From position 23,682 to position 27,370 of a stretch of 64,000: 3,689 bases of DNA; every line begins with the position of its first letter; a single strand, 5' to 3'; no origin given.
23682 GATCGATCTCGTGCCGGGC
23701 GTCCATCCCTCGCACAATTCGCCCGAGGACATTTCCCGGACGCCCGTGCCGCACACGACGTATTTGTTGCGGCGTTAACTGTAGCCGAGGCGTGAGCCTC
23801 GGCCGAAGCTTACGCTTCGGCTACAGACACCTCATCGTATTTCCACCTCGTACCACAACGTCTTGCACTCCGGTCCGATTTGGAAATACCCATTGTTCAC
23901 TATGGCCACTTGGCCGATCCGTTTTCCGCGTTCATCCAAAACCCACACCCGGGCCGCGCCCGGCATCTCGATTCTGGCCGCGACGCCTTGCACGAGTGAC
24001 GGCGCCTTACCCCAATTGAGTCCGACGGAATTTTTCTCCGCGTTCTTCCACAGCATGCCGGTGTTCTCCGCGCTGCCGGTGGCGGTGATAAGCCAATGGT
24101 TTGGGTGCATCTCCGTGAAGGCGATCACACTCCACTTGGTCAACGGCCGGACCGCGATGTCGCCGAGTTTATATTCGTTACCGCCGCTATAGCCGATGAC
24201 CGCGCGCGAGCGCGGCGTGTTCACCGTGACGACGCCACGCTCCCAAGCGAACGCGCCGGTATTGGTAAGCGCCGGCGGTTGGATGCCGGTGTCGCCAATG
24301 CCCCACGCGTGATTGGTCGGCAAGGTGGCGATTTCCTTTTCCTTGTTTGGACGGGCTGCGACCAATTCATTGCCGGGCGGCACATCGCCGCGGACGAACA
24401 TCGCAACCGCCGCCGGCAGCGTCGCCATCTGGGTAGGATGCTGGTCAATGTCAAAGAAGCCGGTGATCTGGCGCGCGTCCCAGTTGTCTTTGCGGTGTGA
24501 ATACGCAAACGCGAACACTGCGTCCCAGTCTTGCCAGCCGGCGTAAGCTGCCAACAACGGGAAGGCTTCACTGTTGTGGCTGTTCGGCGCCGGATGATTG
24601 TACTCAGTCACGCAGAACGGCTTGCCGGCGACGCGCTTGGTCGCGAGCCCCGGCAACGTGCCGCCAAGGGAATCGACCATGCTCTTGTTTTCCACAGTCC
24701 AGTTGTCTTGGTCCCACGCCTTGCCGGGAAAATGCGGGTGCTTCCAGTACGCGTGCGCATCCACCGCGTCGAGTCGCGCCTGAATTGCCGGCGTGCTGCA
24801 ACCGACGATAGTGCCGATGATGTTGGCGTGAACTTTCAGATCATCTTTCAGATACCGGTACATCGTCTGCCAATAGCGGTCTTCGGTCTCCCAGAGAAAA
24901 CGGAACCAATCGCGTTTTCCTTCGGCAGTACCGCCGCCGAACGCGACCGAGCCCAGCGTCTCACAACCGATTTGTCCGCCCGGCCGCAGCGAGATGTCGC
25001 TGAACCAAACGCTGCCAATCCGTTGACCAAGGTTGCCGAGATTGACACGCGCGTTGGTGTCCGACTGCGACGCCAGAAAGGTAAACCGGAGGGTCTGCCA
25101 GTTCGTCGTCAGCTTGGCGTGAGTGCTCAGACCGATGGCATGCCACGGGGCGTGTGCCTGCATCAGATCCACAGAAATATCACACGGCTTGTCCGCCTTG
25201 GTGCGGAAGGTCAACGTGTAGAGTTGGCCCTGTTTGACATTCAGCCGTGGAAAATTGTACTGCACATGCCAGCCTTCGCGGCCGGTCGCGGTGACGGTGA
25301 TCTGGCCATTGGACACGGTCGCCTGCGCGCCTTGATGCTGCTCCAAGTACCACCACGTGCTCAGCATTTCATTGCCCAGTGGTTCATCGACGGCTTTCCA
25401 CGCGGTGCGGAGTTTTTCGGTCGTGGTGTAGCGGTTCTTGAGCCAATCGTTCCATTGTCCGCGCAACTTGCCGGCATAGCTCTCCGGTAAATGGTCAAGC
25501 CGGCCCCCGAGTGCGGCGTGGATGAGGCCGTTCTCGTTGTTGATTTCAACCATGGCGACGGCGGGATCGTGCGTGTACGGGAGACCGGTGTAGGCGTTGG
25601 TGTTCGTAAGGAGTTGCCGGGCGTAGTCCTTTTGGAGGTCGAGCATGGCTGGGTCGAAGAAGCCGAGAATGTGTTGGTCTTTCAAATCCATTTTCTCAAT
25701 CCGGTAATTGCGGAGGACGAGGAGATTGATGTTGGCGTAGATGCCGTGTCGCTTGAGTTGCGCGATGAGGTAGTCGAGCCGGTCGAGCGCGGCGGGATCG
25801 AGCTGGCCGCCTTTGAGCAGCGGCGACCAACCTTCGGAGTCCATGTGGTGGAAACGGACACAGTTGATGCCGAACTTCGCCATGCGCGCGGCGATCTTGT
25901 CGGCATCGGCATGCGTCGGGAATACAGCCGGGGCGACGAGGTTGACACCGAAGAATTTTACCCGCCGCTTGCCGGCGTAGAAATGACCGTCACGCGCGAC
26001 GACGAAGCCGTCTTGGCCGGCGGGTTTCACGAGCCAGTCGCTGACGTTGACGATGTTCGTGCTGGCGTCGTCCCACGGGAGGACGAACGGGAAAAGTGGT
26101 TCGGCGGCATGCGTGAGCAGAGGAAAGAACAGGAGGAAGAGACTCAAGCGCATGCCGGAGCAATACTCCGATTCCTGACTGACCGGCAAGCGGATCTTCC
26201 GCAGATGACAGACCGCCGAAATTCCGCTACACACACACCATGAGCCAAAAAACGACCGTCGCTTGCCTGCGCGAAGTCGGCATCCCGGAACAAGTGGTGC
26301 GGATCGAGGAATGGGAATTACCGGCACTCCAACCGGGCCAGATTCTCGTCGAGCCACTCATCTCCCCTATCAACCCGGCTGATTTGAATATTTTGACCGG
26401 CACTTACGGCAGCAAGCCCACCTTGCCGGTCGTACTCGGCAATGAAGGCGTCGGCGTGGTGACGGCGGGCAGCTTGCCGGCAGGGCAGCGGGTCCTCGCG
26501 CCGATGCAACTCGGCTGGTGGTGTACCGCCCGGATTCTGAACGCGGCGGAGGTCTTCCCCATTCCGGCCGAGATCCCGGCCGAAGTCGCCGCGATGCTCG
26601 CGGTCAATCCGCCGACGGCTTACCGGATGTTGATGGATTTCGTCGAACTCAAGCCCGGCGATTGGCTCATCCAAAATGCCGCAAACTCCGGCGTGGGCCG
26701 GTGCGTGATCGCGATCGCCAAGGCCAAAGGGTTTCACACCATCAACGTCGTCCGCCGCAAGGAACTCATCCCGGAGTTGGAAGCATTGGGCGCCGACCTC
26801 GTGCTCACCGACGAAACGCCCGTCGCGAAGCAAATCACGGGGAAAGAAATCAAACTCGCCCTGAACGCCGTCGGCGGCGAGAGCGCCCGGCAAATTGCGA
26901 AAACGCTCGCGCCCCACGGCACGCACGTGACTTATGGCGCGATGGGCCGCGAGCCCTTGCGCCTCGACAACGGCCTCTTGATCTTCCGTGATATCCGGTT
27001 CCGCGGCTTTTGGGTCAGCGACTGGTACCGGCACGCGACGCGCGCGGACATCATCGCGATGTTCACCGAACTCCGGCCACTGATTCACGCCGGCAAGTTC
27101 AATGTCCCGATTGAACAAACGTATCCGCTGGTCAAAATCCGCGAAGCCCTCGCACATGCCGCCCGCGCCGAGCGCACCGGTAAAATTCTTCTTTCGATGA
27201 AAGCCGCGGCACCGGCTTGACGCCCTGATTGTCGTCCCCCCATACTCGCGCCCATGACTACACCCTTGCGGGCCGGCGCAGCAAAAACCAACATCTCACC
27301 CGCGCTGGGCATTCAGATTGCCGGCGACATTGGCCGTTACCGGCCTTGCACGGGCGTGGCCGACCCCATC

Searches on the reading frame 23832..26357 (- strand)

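Call 47: search_protein_families(library=pfam, proteins=[window:23832-26357:-], max_evalue=0.0001)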
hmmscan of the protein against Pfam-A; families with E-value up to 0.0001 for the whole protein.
window:23832-26357:- (841 aa): 2 families
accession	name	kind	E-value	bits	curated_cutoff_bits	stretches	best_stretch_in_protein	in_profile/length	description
PF02018.23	CBM_4_9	-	9.8e-10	39.4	25.9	1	332-439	14-128/136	Carbohydrate binding domain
PF02449.21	Glyco_hydro_42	-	5.3e-05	23.2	21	0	258-321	120-173/376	Beta-galactosidase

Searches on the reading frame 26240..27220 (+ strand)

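Call 47: search_protein_families(library=pfam, proteins=[window:26240-27220:+], max_evalue=0.0001)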
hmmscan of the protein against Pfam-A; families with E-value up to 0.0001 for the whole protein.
window:26240-27220:+ (326 aa): 3 families
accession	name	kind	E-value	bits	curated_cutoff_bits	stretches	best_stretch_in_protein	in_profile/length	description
PF00107.32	ADH_zinc_N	-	1.3e-16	61.2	31.8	1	151-267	1-120/129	Zinc-binding dehydrogenase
PF13602.12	ADH_zinc_N_2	-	1.1e-15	59.2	27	1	183-318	1-134/134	Zinc-binding dehydrogenase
PF08240.17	ADH_N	-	2.5e-07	31.3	23.5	1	31-92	1-66/104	Alcohol dehydrogenase GroES-like domain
